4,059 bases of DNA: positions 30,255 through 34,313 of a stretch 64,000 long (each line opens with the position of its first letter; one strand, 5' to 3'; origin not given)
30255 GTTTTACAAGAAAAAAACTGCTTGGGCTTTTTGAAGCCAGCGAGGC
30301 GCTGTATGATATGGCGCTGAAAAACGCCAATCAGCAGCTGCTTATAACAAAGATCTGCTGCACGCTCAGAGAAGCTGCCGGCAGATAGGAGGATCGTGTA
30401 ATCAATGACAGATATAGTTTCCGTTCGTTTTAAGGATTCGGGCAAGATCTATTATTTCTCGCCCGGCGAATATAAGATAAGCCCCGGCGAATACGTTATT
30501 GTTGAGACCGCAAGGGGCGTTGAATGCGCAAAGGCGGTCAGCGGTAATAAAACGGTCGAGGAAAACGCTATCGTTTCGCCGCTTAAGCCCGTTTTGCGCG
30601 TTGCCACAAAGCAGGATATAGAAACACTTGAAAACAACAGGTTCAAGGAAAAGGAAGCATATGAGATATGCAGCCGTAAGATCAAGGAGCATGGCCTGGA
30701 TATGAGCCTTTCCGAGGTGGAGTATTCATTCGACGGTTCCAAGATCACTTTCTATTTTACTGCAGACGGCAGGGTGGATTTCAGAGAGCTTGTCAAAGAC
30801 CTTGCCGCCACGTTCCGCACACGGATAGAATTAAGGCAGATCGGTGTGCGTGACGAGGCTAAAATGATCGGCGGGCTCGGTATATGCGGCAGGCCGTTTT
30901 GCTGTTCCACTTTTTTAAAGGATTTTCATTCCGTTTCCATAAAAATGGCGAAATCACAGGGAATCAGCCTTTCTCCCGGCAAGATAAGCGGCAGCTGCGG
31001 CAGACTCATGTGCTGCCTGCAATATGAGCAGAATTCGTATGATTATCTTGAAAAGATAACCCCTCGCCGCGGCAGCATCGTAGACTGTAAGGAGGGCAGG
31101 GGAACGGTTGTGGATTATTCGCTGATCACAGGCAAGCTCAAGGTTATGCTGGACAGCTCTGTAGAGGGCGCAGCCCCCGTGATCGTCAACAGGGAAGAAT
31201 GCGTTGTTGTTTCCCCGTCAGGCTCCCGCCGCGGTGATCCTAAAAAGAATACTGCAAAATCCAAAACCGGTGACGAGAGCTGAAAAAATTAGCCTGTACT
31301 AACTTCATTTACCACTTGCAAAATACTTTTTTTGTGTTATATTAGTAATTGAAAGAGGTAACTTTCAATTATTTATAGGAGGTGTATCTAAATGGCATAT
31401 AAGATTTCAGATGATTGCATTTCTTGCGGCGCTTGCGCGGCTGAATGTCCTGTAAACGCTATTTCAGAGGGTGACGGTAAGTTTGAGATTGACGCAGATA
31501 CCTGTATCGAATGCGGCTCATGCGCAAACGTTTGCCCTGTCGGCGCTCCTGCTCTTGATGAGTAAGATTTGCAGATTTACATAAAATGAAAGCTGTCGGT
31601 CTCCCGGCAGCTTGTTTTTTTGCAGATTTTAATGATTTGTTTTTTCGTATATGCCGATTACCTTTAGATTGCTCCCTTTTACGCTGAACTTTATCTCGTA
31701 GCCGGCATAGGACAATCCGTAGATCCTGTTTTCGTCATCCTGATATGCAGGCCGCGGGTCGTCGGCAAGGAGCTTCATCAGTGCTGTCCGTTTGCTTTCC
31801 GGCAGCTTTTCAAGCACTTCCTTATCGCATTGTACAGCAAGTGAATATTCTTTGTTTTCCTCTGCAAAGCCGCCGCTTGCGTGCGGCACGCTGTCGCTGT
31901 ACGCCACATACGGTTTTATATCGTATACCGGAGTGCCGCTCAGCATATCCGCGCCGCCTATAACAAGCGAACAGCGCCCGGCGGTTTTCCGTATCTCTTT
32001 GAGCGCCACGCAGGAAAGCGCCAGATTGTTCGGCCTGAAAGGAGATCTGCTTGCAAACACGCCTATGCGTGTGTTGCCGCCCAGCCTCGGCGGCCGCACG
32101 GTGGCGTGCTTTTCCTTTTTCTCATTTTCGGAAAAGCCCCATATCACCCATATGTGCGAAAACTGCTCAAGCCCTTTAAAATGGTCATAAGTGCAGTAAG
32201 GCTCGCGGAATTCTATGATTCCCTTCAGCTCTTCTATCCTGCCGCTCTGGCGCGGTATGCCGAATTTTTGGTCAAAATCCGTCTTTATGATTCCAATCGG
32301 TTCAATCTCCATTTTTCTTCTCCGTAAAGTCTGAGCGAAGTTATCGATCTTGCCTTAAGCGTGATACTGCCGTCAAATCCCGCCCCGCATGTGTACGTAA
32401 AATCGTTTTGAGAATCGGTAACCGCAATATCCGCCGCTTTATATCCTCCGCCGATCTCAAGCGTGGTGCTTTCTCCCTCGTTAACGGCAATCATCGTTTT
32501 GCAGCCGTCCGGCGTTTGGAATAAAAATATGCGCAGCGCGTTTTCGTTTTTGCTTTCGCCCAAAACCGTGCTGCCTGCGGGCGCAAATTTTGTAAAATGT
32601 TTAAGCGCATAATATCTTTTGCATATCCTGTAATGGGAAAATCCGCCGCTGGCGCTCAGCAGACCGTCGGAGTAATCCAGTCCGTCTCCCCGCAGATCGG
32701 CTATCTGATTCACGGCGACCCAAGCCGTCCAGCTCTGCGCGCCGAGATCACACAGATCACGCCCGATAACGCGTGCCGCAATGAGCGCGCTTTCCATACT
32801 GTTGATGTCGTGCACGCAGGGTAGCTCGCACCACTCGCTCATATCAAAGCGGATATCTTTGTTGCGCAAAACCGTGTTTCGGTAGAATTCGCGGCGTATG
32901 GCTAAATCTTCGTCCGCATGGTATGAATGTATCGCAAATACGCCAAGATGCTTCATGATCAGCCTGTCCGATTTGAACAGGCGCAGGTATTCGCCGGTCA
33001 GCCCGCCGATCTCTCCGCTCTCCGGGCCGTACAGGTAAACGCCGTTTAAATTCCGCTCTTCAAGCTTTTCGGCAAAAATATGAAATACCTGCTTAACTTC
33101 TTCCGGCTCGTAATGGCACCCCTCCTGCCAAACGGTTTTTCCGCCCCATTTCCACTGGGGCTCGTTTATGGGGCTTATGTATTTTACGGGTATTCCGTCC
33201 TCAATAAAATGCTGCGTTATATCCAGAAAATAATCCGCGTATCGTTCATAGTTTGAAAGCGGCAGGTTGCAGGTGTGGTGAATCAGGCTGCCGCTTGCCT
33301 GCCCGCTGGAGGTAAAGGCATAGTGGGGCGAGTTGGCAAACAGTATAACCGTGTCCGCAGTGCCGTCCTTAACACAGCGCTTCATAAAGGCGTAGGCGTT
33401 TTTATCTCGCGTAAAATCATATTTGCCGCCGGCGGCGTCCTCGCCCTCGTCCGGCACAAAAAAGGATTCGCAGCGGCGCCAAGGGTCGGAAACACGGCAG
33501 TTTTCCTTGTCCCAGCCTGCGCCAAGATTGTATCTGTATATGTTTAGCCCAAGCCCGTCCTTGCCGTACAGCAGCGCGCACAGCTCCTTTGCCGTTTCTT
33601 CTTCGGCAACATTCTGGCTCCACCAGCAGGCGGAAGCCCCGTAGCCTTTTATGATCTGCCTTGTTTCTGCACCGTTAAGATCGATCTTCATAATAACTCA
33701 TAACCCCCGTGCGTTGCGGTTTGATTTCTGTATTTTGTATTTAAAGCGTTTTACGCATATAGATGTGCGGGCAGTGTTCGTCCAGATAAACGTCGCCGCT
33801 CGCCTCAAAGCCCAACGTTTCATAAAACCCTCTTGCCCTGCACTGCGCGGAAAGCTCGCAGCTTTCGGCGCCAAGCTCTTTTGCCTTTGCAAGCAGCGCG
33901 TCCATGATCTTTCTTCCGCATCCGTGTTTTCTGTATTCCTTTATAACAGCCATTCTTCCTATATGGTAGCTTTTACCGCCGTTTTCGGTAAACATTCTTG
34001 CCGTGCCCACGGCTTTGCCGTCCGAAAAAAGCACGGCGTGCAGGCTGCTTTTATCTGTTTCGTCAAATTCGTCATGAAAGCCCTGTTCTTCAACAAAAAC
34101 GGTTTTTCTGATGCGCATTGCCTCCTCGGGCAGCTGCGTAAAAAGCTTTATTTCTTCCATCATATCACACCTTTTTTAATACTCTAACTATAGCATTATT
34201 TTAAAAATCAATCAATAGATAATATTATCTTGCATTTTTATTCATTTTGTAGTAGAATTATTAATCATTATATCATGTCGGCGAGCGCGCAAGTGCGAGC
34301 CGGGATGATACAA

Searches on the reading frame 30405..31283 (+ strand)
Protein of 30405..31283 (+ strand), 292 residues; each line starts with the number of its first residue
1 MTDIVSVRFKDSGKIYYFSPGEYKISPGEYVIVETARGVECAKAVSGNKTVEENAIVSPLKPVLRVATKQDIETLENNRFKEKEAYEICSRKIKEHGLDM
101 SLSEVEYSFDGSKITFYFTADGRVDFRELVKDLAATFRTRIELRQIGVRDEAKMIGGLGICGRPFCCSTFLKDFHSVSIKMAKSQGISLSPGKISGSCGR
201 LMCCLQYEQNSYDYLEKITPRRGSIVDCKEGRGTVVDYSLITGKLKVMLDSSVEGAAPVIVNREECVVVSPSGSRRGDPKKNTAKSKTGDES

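Call 7: search_protein_families(library=pfam, proteins=[window:30405-31283:+])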
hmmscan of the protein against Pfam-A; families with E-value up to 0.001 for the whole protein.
window:30405-31283:+ (292 aa): 1 family
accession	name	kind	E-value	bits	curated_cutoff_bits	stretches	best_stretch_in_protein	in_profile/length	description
PF04468.17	PSP1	-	4.8e-39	133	27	1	61-146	1-86/86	PSP1 C-terminal conserved region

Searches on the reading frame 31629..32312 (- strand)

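Call 7: search_protein_families(library=pfam, proteins=[window:31629-32312:-])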
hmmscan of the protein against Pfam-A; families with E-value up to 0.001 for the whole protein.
window:31629-32312:- (227 aa): 2 families
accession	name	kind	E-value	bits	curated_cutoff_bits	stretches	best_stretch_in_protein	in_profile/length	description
PF01980.22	TrmO_N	-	2.8e-41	140.8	26.8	1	18-140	1-116/116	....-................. O N-terminal domain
PF18389.7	TrmO_C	-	1.7e-10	41.3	27.1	1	164-212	17-65/65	TrmO C-terminal domain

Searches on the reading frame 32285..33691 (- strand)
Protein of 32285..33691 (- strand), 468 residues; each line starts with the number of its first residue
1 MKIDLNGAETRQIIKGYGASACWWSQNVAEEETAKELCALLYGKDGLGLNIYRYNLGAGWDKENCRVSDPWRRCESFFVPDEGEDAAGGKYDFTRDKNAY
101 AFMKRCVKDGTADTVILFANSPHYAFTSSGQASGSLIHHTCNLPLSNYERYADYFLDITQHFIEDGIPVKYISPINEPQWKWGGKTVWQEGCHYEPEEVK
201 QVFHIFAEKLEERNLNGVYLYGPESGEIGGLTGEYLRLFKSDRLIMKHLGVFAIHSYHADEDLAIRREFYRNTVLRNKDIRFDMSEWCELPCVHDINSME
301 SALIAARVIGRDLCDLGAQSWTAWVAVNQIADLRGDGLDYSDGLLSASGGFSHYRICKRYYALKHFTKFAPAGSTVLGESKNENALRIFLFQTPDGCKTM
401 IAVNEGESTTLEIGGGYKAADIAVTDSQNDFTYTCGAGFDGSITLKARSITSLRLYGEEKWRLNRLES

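Call 7: search_protein_families(library=pfam, proteins=[window:32285-33691:-])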
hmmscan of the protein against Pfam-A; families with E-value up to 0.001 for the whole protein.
window:32285-33691:- (468 aa): 1 family
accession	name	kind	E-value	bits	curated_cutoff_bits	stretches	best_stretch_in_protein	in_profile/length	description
PF14587.12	Glyco_hydr_30_2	-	9.4e-36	124.3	27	1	2-216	3-219/364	O-Glycosyl hydrolase family 30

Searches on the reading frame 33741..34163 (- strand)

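Call 7: search_protein_families(library=pfam, proteins=[window:33741-34163:-])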
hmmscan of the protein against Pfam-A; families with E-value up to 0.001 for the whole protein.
window:33741-34163:- (140 aa): 6 families
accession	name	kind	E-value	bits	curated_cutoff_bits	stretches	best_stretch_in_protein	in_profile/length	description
PF13673.13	Acetyltransf_10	-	1.9e-19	70.3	23.6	1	23-140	16-128/128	Acetyltransferase (GNAT) domain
PF00583.31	Acetyltransf_1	-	1e-16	61.7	20.7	1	25-119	16-116/116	Acetyltransferase (GNAT) family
PF13508.13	Acetyltransf_7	-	7.2e-15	55.6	27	1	41-120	4-83/84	Acetyltransferase (GNAT) domain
PF13527.13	Acetyltransf_9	-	5.1e-06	26.9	25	1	13-120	11-125/127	Acetyltransferase (GNAT) domain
PF13444.12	Acetyltransf_5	-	6.1e-05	24.1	22.4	0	19-80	2-70/102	Acetyltransferase (GNAT) domain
PF21926.2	FeeM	-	0.00094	19.4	27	0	60-125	75-142/158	N-acyl amino acid synthase FeeM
